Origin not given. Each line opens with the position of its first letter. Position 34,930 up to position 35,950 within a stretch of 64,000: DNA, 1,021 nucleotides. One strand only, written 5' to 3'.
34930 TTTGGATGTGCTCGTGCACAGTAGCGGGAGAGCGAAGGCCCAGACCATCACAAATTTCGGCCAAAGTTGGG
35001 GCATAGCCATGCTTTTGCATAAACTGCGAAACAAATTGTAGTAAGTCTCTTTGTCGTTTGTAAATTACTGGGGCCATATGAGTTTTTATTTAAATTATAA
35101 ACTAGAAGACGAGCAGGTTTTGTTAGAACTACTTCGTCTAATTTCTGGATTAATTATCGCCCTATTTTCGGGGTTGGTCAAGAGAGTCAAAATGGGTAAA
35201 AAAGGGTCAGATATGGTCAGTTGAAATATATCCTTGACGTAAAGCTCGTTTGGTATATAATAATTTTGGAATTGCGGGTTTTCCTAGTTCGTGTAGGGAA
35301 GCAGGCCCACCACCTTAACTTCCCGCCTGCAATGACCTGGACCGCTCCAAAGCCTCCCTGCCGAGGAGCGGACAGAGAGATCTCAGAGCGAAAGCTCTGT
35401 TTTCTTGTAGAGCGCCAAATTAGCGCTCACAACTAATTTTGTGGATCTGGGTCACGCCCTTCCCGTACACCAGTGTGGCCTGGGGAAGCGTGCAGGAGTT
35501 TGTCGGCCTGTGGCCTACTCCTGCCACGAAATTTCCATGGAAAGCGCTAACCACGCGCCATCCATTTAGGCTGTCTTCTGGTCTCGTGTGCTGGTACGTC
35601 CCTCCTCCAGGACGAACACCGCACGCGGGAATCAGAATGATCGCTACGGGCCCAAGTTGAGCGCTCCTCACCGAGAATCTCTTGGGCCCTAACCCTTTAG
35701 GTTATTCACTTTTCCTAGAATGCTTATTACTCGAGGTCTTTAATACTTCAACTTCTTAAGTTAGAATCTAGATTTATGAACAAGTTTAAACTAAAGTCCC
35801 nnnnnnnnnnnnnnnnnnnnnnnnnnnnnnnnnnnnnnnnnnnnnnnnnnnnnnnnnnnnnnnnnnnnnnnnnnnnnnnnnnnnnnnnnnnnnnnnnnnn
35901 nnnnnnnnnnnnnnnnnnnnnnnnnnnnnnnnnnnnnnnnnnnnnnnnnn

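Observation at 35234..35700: GC-rich ~430 nt structured element with its own strong promoter between lexA and uvrB: candidate ncRNA of unassigned class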

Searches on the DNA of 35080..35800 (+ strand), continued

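Call 83: search_with_rna_model(model_id=R2, sources=[L183, L184, L185, L186, L187, L188, L189, L190, L191, L192, L193, L194, L195, L196, L197, L198, L199, L200, L201, L202, L203, L204, L205, L206, L207, L208, L209, L210, L211, L212, L213, L214, L215, L216, L217, L218, L219, L220, L221, L222, L223, L224, L225, L226, L227, L228, L229, L230, L231, L232, L233, L234, L235, L236, L237, L238, L239, L240, L241, L242, L243, L244, L245, L246, L247, L248, L249, L250, L251, L252, L253, L254, L255, L256, L257, L258, L259, L260, L261, L262], max_evalue=1)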
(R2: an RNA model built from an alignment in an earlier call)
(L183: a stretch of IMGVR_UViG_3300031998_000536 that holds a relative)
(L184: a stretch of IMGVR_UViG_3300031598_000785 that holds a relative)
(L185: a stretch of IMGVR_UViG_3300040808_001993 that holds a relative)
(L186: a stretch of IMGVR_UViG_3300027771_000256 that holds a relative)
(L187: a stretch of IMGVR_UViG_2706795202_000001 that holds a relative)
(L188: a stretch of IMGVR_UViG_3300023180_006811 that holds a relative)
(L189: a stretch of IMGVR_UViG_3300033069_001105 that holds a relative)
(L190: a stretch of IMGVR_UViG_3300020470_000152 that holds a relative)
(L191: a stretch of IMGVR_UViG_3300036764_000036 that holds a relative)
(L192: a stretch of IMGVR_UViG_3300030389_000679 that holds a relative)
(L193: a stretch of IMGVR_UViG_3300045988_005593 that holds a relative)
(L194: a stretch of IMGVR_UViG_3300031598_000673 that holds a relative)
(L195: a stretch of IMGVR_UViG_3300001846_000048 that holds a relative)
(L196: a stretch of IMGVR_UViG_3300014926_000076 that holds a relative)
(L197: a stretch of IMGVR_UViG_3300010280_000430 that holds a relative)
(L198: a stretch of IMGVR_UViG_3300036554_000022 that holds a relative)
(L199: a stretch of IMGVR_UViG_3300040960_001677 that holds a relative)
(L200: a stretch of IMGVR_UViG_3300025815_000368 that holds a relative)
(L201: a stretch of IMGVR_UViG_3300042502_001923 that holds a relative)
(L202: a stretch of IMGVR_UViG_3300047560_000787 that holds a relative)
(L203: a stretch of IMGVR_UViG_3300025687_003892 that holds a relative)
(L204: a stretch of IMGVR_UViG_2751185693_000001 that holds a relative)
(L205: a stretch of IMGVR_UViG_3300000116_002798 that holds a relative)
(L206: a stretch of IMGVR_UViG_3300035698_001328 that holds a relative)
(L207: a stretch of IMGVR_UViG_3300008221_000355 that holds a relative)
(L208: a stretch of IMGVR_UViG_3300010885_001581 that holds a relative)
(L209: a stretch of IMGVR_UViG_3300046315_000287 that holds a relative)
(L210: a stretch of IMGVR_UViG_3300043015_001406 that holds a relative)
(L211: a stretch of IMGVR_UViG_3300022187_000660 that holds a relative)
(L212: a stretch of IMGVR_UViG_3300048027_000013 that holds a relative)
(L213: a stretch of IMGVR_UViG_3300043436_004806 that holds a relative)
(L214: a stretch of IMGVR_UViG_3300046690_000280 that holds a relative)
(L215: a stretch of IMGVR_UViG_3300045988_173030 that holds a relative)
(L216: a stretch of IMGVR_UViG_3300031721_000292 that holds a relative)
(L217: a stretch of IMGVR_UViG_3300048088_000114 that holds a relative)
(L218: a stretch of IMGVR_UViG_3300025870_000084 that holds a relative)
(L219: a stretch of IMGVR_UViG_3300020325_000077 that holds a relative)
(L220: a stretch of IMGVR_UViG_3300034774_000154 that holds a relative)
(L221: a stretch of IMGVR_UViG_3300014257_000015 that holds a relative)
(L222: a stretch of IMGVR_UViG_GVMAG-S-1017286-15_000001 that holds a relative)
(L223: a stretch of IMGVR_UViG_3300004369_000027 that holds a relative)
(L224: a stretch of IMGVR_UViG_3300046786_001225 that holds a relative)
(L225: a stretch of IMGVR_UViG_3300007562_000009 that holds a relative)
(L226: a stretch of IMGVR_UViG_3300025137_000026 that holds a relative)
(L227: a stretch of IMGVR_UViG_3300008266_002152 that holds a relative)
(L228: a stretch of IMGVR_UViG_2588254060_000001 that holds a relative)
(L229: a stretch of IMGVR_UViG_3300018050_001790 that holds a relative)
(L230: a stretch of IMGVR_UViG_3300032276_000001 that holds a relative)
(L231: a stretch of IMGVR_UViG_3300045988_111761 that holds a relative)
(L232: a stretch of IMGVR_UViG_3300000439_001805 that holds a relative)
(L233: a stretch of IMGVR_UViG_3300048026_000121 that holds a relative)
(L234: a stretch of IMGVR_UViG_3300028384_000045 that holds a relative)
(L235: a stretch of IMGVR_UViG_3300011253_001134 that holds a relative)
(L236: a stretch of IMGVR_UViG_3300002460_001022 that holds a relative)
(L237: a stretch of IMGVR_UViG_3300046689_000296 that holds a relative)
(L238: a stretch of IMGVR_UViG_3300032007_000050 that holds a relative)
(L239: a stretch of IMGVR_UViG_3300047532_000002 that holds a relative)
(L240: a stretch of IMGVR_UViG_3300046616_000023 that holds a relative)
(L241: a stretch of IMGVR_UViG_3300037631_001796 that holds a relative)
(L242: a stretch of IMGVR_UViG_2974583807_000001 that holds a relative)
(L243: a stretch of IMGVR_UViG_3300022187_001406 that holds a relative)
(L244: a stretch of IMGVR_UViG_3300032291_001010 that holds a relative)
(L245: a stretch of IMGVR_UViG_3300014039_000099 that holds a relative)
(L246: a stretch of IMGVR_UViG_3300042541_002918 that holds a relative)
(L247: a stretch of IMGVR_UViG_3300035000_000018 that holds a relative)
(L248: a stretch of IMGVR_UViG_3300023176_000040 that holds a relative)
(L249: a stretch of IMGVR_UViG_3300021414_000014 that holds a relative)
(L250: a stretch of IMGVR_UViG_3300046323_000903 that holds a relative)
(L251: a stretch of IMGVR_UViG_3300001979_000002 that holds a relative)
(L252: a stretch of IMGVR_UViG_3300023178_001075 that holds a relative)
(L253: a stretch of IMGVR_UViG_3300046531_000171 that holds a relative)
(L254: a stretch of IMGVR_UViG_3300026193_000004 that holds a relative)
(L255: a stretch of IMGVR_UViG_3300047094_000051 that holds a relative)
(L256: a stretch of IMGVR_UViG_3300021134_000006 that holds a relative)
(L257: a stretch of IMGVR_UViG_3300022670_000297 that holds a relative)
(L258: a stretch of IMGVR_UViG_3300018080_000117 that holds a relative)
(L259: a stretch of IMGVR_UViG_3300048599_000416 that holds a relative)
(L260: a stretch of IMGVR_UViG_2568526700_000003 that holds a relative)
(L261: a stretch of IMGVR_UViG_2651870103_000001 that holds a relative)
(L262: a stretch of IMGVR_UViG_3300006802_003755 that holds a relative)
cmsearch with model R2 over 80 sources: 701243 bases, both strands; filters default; matches with E-value up to 1: 0.
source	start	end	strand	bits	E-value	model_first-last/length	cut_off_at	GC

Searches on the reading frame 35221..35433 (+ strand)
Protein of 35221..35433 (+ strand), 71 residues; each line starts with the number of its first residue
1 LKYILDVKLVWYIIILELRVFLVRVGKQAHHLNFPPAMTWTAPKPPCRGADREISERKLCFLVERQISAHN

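Call 49: search_protein_families(library=pfam, max_evalue=1, proteins=[window:35221-35433:+])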
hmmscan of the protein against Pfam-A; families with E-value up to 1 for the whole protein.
seq(71 aa): 1 family
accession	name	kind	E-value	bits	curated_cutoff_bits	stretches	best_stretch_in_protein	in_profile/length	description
PF04806.17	EspF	-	0.066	14.1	20.2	1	34-48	11-25/47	EspF protein repeat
